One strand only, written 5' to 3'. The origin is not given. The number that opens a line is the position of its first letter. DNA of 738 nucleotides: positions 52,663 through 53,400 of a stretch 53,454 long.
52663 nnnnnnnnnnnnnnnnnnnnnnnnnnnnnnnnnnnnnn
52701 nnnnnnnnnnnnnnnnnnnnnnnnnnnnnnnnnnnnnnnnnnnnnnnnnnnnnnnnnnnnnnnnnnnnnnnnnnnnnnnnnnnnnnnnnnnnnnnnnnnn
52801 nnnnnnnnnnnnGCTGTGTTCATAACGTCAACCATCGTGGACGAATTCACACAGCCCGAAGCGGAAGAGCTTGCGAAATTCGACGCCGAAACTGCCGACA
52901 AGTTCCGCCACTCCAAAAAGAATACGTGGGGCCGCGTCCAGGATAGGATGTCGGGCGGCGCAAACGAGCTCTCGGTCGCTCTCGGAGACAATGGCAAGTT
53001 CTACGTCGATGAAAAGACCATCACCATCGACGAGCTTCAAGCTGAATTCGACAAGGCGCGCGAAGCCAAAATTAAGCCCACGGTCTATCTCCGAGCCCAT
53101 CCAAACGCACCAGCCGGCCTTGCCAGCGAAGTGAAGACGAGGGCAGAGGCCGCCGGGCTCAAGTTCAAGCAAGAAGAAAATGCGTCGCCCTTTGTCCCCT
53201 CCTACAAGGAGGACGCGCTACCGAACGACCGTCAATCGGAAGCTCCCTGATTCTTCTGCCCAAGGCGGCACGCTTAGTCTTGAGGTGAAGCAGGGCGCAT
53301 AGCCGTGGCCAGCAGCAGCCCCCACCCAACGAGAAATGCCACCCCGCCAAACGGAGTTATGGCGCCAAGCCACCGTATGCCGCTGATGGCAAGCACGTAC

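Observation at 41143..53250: Variant type II secretion system with two accessory-domain fusions and RNA-level tuning elements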

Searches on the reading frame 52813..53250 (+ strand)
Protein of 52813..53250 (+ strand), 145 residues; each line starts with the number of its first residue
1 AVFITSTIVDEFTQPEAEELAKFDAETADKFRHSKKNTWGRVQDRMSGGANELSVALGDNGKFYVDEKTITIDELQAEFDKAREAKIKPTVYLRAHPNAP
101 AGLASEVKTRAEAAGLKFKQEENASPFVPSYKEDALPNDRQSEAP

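Call 36: search_solved_structures(query=A3, max_evalue=10, show_alignments=2)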
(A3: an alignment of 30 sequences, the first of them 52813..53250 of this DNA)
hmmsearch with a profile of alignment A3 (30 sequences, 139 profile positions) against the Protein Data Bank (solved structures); distinct sequences matched with E-value up to 10: 6.
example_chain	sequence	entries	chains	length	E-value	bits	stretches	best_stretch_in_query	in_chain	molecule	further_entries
2jg5_A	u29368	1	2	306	0.01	18.9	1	52-122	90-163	FRUCTOSE 1-PHOSPHATE KINASE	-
7c7y_A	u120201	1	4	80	0.51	13.4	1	4-54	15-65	Uncharacterized protein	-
9ekq_A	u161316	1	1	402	1.4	11.9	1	37-86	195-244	Lantibiotic leader peptide processing serine protease CylA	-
6nye_A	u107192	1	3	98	1.4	11.9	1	62-122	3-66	Design construct XAX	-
3ha2_A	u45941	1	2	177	1.7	11.6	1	44-88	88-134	NADPH-quinone reductase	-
7mwr_A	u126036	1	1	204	2.7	11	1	75-121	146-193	LHD101A54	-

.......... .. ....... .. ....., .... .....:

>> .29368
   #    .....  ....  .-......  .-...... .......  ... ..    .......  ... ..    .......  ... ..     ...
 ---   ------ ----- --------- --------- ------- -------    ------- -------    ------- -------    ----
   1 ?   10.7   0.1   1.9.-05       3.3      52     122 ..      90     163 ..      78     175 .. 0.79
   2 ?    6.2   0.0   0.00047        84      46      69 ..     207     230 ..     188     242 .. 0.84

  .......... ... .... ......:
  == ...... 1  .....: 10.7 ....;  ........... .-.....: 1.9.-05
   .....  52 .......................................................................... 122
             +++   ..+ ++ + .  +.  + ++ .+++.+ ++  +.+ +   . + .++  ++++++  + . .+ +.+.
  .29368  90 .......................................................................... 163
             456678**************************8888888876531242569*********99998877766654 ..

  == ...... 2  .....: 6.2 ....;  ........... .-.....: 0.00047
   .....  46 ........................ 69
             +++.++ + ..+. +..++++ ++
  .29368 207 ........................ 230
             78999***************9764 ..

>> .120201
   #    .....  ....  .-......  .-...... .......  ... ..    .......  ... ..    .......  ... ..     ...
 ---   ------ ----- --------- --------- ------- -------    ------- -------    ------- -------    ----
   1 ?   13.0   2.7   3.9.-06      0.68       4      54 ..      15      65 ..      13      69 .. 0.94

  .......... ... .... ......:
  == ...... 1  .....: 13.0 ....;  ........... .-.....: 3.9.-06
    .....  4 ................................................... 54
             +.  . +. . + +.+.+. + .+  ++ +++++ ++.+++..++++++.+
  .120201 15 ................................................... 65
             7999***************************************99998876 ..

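Call 37: search_protein_families(library=pfam, alignment_id=A3, max_evalue=0.1)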
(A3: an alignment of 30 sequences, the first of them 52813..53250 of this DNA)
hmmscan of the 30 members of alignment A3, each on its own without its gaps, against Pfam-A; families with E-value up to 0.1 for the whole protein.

A. member 1, window:52813-53250:+ (145 aa): 2 families
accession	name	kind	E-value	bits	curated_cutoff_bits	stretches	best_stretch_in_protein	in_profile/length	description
PF02472.21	ExbD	-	6.7e-06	26.6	25.4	1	51-116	53-118/128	Biopolymer transport protein ExbD/TolR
PF24588.1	DUF7613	-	0.094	13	27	0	24-58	56-90/156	Domain of unknown function (DUF7613)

B. families by the number of members that match (of 30 scanned): 13 families
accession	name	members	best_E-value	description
PF02472.21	ExbD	23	2.7e-06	Biopolymer transport protein ExbD/TolR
PF02504.20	FA_synthesis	3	0.00011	Fatty acid synthesis protein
PF09553.16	RE_Eco47II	1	0.016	Eco47II restriction endonuclease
PF19894.4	DUF6367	1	0.027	Family of unknown function (DUF6367)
PF09999.14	DUF2240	1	0.027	Uncharacterized protein conserved in archaea (DUF2240)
PF06276.17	FhuF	1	0.036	Ferric iron reductase FhuF-like transporter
PF15698.10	Phosphatase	1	0.044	Phosphatase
PF09848.15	SLFN-g3_helicase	1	0.055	Schlafen group 3, DNA/RNA helicase domain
PF08753.17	NikR_C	1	0.07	NikR C terminal nickel binding domain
PF16198.10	TruB_C_2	1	0.071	tRNA pseudouridylate synthase B C-terminal domain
PF18872.5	Daz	1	0.078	Daz repeat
PF08140.16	Cuticle_1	1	0.081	Crustacean cuticle protein repeat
PF24588.1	DUF7613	1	0.094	Domain of unknown function (DUF7613)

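Call 41: predict_structure(alignment_id=A3)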
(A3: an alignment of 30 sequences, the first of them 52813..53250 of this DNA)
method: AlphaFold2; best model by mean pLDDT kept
length: 145 residues; sequences in the alignment: 30
mean_pLDDT: 79.8   pTM: 0.65
mean pLDDT of the five models: 79.8, 72.6, 70.6, 69.4, 69.3
residues with pLDDT >= 90: 58; 70-90: 43; 50-70: 43; < 50: 1
segments of 3 or more residues with pLDDT < 50: none
pLDDT, mean of each block of 10 residues (from residue 1): 56 72 81 65 59 91 90 93 90 93 94 95 85 63 60
secondary structure, 60 per line:
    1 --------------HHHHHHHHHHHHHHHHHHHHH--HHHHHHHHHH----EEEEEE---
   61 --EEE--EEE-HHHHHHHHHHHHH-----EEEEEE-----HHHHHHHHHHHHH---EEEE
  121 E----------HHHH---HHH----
elements in order: H15-35 H38-47 E52-57 E63-65 E68-70 H72-84 E90-95 H101-113 E117-121 H132-135

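Call 43: fold_search(model_id=the predicted structure, library=pdb)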
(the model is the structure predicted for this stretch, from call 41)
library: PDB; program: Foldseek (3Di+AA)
matches with E <= 10: 1028; with E <= 0.001: 5
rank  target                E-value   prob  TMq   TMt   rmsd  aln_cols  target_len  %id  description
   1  8p9r_B                1.7e-04  1.00  0.42  0.78   2.3        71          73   15  Structure of the periplasmic domain of ExbD from E. coli in complex with TonB (released 2023-09-06)
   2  8p9r_A                1.7e-04  1.00  0.43  0.78   2.3        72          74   15  Structure of the periplasmic domain of ExbD from E. coli in complex with TonB (released 2023-09-06)
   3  8pek_MODEL_1_A        1.8e-04  1.00  0.45  0.63   2.7        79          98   19  Structure of the dimeric, periplasmic domain of ExbD (released 2023-09-06)
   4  8vgc_A                3.5e-04  1.00  0.44  0.78   2.3        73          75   15  Complex of ExbD with D-box peptide: Orthorhombic form (released 2024-02-14)
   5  8vgd_B                8.4e-04  1.00  0.42  0.79   2.3        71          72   15  Complex of ExbD with D-box peptide: Tetragonal form (released 2024-02-14)
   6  5by4                  5.3e-03  1.00  0.38  0.49   3.9        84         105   14  Structure and function of the Escherichia coli Tol-Pal stator protein TolR (released 2015-09-16)
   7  2pfu_MODEL_1_A        3.1e-02  0.99  0.40  0.55   4.3        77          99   18  NMR structure determination of the periplasmic domain of ExbD from E.coli (released 2007-10-23)
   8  3k5w                  8.7e-02  0.33  0.22  0.09   8.5        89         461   18  Crystal structure of a Carbohydrate kinase (YjeF family)from Helicobacter pylori (released 2009-12-08)
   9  1tq8_A                1.3e-01  0.72  0.28  0.32   4.6        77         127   19  Crystal Structure of protein Rv1636 from Mycobacterium tuberculosis H37Rv (released 2004-06-29)
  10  4jhx_C                1.5e-01  0.25  0.24  0.13   7.8       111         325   17  Crystal structure of anabolic ornithine carbamoyltransferase from Vibrio vulnificus in complex with carbamoylphosphate (released 2013-03-20)
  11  4kwt_C                1.8e-01  0.25  0.25  0.13   7.8       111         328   17  Crystal structure of unliganded anabolic ornithine carbamoyltransferase from Vibrio vulnificus at 1.86 A resolution (released 2013-06-05)
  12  5bye_B                1.9e-01  0.25  0.25  0.13  13.7       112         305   12  Crystal structure of human ribokinase in P212121 spacegroup (released 2016-06-15)
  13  2jwk_MODEL_1_A        2.0e-01  0.97  0.38  0.68   2.8        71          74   10  Solution Structure of the periplasmic domain of TolR from Haemophilus influenzae (released 2008-04-01)
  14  4cvn_H                2.0e-01  0.54  0.33  0.38   5.8       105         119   15  Structure of the Fap7-Rps14 complex (released 2014-05-28)
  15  5cz1_C                2.0e-01  0.41  0.28  0.25   7.1        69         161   16  Crystal structure of the catalytic core domain of MMTV integrase (released 2016-02-17)
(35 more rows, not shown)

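Call 68: search_protein_representatives(alignment_id=A3)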
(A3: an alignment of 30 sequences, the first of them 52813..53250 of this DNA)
Query: 30 sequences, 139 profile positions. Proteins with E-value up to 0.001 (for the whole library): 147; up to 1e-10: 57; up to 1e-30: 41. The best 147 are listed.
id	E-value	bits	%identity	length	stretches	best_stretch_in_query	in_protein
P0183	3.7e-48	179.1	-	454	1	1-135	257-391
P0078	1.1e-47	177.6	-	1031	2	1-130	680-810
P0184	6.1e-47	175.1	-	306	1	2-133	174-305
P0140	7.8e-46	171.6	-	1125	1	1-132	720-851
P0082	4.7e-45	169.0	-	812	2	1-134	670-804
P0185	1.1e-44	167.9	-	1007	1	1-134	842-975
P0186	1.2e-44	167.7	-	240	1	1-133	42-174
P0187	1.5e-44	167.4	-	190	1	1-136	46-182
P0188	2.0e-44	167.0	-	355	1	1-134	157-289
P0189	2.0e-44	167.0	-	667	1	1-134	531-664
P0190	2.4e-44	166.7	-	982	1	1-134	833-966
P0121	7.7e-44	165.1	-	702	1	1-133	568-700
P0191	1.4e-42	161.0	-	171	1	1-136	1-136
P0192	2.7e-42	160.1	-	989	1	1-137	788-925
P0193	3.7e-41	156.4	-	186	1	1-133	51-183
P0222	3.5e-19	85.2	-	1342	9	53-132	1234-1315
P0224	7.7e-19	84.1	-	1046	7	57-128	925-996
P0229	7.2e-16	74.5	-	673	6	58-134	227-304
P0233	8.0e-11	58.1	-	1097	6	52-115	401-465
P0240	6.4e-09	52.0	-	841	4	17-125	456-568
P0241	1.3e-08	51.0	-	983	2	34-132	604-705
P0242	1.4e-08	50.9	-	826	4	49-125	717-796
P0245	4.8e-08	49.1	-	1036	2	50-125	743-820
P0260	8.9e-06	41.8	-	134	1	47-116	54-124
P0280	5.2e-05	39.3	-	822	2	49-116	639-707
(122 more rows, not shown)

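Call 69: search_protein_families(library=pfam, proteins=[P0222, P0224, P0229, P0233, P0240, P0241, P0242, P0245, P0280, P0260], max_evalue=0.001)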
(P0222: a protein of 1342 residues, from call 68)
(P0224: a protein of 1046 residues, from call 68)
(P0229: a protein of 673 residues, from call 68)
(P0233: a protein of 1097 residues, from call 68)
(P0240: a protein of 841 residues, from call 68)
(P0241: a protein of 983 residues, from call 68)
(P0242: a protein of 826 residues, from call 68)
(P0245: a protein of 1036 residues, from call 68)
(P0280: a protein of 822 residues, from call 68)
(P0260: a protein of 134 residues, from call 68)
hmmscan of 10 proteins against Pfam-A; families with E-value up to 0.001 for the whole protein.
P0222 (1342 aa): 3 families
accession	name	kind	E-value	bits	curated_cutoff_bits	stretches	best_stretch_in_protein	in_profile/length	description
PF02472.21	ExbD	-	2.8e-81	270.3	25.4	8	656-732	47-124/128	Biopolymer transport protein ExbD/TolR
PF04773.18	FecR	-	2.5e-08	34.7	24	1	152-249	2-96/97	FecR protein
PF24212.1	DUF7433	-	0.00071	19.6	24.2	0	895-915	15-34/51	Family of unknown function (DUF7433)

P0224 (1046 aa): 4 families
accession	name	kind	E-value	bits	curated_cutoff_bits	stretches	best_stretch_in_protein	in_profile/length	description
PF02472.21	ExbD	-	1.2e-37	129.3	25.4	3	902-989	36-124/128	Biopolymer transport protein ExbD/TolR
PF04773.18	FecR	-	8e-08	33.1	24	1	127-225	2-97/97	FecR protein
PF08336.16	P4Ha_N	-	0.00026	21.2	25.3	0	444-486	51-92/135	Prolyl 4-Hydroxylase alpha-subunit, N-terminal region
PF19054.6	DUF5753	-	0.00032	20.9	23.4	0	743-774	82-113/178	Domain of unknown function (DUF5753)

P0229 (673 aa): 2 families
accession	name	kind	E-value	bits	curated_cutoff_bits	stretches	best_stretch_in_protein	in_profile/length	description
PF02472.21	ExbD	-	5.1e-48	162.8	25.4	4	119-193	50-123/128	Biopolymer transport protein ExbD/TolR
PF06490.17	FleQ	-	0.00039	21.1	22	0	595-635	52-91/108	Flagellar regulatory protein FleQ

P0233 (1097 aa): 3 families
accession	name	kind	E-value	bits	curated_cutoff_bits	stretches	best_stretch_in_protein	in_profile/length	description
PF02472.21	ExbD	-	4.2e-49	166.3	25.4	5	863-953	38-124/128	Biopolymer transport protein ExbD/TolR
PF04773.18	FecR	-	1.5e-09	38.6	24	1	166-266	2-96/97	FecR protein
PF09967.15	DUF2201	-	1.6e-05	25.5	26.4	0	638-672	13-47/123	VWA-like domain (DUF2201)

P0240 (841 aa): 4 families
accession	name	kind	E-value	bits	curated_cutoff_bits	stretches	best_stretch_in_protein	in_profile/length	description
PF02472.21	ExbD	-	1.7e-35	122.3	25.4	4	338-422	37-123/128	Biopolymer transport protein ExbD/TolR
PF04773.18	FecR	-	8.4e-12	45.8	24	1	142-239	3-97/97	FecR protein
PF07382.16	HC2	-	1.6e-05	25.5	40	1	399-487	51-147/194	Histone H1-like nucleoprotein HC2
PF01282.25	Ribosomal_S24e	-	5e-05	23.7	24.5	0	602-643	19-61/95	Ribosomal protein S24e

P0241 (983 aa): 2 families
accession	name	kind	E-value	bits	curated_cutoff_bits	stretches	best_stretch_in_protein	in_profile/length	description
PF05569.17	Peptidase_M56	-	3.8e-11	43.2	31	1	163-252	196-292/296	BlaR1 peptidase M56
PF02472.21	ExbD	-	2.5e-10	40.9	25.4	1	616-694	48-125/128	Biopolymer transport protein ExbD/TolR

P0242 (826 aa): 2 families
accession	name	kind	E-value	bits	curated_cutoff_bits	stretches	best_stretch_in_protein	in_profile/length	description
PF02472.21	ExbD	-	3.9e-28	98.5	25.4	3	395-469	49-123/128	Biopolymer transport protein ExbD/TolR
PF04773.18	FecR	-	3.7e-10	40.5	24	1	150-248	2-97/97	FecR protein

P0245 (1036 aa): 4 families
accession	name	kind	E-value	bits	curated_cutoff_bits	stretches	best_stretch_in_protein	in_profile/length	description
PF03544.19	TonB_C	-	1.1e-41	141.6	24.6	2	649-724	2-79/79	Gram-negative bacterial TonB protein C-terminal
PF05569.17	Peptidase_M56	-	4.6e-27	95.4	31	1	21-290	8-294/296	BlaR1 peptidase M56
PF02472.21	ExbD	-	1e-10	42.2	25.4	1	739-811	48-119/128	Biopolymer transport protein ExbD/TolR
PF06519.16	TolA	-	0.00039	21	25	0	668-711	42-85/96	TolA C-terminal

P0280 (822 aa): 3 families
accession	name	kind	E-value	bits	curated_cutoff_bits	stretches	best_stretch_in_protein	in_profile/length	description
PF05569.17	Peptidase_M56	-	5.7e-37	127.9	31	1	15-299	3-271/296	BlaR1 peptidase M56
PF13709.12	DUF4159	-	1.5e-25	90.4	25.9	1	412-586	2-178/202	Domain of unknown function (DUF4159)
PF02472.21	ExbD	-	1.7e-11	44.7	25.4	1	634-709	47-121/128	Biopolymer transport protein ExbD/TolR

P0260 (134 aa): 1 family
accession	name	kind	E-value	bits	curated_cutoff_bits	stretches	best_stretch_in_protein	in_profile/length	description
PF02472.21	ExbD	-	1.2e-35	122.9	25.4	1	8-132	3-127/128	Biopolymer transport protein ExbD/TolR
